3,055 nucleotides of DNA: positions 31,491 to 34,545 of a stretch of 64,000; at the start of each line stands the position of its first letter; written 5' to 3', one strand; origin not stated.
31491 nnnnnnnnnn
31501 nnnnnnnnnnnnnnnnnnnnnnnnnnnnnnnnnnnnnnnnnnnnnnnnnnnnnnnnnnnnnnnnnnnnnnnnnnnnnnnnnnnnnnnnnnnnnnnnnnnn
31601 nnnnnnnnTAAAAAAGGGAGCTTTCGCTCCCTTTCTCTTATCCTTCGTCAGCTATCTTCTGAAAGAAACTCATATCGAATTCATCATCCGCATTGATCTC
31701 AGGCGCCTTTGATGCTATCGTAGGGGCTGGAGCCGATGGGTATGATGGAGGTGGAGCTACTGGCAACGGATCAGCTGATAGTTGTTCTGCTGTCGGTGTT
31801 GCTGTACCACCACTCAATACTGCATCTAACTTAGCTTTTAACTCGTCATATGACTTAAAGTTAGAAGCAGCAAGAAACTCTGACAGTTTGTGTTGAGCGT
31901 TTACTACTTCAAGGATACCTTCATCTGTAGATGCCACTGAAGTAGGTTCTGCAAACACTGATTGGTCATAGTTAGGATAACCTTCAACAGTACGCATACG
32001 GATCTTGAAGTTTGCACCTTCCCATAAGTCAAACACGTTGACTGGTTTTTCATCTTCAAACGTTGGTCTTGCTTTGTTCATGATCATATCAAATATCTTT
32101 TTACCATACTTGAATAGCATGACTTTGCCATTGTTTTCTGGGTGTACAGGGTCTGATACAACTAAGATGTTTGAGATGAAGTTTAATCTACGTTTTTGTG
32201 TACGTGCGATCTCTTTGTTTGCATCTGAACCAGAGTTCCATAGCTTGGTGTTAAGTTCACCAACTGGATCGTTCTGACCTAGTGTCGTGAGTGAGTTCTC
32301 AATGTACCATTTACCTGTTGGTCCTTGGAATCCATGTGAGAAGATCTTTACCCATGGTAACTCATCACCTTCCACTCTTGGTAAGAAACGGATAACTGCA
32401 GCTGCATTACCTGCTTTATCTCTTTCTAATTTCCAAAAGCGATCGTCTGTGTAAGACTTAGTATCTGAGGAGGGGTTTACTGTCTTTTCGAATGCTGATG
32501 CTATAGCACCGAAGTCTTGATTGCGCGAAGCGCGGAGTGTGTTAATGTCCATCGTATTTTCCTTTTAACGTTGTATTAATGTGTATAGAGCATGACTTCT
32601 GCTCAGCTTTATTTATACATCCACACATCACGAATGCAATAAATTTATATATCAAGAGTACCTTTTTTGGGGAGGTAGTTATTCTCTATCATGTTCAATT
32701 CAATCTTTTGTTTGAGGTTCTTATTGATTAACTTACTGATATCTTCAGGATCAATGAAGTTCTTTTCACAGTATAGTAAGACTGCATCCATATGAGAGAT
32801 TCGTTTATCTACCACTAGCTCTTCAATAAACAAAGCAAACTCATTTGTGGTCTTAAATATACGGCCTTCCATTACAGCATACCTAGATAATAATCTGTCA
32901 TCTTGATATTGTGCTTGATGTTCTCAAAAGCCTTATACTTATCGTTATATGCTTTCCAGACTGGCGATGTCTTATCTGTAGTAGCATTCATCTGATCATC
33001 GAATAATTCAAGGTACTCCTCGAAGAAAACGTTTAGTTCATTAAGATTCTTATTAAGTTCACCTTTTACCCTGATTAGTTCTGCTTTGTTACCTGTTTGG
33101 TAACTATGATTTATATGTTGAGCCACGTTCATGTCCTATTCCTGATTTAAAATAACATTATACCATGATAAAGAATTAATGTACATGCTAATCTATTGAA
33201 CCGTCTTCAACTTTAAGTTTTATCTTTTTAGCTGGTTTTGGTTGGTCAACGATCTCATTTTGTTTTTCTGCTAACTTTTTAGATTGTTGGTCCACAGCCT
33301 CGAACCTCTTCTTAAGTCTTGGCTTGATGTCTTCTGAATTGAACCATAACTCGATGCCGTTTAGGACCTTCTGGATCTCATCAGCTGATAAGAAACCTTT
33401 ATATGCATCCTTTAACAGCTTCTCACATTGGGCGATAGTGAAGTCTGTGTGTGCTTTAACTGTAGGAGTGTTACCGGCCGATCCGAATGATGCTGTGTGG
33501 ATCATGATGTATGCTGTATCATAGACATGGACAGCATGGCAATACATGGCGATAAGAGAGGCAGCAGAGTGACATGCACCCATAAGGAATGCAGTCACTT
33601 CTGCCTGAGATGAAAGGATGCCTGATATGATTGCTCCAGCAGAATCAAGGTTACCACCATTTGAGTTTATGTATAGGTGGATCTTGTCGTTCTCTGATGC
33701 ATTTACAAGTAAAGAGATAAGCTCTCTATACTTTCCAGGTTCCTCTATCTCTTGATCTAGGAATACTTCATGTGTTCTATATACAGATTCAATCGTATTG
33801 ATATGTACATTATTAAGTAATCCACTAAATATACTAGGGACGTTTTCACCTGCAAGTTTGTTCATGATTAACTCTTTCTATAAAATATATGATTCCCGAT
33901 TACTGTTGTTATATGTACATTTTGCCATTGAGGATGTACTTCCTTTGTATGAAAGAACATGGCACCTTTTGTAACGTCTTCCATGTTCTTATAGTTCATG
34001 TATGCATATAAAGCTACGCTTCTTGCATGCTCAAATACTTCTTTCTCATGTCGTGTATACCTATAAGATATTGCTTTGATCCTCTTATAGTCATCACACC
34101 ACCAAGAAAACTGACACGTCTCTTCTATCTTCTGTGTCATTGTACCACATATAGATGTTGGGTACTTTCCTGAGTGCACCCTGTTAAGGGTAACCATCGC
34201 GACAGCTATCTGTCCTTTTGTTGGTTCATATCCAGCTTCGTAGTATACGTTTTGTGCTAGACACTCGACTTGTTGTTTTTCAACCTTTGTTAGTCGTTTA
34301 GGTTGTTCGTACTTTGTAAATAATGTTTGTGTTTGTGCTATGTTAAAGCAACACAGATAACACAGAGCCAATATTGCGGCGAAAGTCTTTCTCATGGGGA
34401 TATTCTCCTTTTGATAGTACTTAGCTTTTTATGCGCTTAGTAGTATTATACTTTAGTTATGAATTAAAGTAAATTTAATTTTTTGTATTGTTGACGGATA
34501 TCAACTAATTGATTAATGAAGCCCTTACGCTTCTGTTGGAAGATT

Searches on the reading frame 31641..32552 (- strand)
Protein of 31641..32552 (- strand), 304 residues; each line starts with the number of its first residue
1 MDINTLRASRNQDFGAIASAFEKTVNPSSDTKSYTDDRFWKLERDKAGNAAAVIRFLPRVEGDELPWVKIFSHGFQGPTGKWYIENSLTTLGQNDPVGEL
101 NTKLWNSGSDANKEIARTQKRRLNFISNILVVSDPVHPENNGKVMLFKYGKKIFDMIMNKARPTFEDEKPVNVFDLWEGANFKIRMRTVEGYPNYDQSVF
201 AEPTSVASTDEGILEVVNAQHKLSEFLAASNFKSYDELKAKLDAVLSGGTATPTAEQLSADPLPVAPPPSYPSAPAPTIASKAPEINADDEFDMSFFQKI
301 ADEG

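Call 96: search_protein_families(library=phrogs, proteins=[window:31641-32552:-], max_evalue=0.00001)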
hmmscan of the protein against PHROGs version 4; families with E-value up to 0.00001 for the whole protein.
window:31641-32552:- (304 aa): 3 families
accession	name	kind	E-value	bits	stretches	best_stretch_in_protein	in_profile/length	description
phrog_224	-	DNA, RNA and nucleotide metabolism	1.9e-101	341.1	1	2-257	2-256/318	single strand DNA binding protein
phrog_1764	-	unknown function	3.2e-41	142.7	1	33-249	25-243/391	unknown function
phrog_1192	-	DNA, RNA and nucleotide metabolism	2.4e-06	28.2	1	36-240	27-227/326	single strand DNA binding protein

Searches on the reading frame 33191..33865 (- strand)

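Call 96: search_protein_families(library=phrogs, proteins=[window:33191-33865:-], max_evalue=0.00001)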
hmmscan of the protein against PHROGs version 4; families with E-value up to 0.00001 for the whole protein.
window:33191-33865:- (225 aa): 10 families
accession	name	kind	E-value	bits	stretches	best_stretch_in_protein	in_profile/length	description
phrog_1827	-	other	2.8e-55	187.8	1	25-204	18-197/202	ATP-dependent protease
phrog_1684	-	head and packaging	1.3e-31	111.1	1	52-203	66-217/284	head maturation protease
phrog_5410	-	other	1.1e-23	85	1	30-205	27-200/323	ATP-dependent protease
phrog_2976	-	head and packaging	1.1e-17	65.9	1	47-196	39-189/394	head maturation protease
phrog_133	-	head and packaging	3.7e-17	63.2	1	48-181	37-170/668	head maturation protease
phrog_94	-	head and packaging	4.6e-17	63.7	1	32-177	81-237/622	head maturation protease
phrog_26628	-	head and packaging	9.5e-15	55.7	1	41-181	48-189/290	head maturation protease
phrog_3348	-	unknown function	1e-12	49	1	56-178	63-186/386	-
phrog_53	-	head and packaging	1.2e-07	32.3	1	53-123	111-190/583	head maturation protease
phrog_23753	-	head and packaging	9.3e-06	26.4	0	49-139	33-121/298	head maturation protease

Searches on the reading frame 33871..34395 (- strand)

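Call 96: search_protein_families(library=phrogs, proteins=[window:33871-34395:-], max_evalue=0.00001)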
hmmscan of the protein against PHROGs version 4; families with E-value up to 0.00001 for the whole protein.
window:33871-34395:- (175 aa): 2 families
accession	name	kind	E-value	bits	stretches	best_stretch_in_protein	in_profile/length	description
phrog_938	-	lysis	3.5e-22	78.4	1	28-174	38-172/2185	endolysin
phrog_14642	-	lysis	4.6e-11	43.6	1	29-172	89-214/215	endolysin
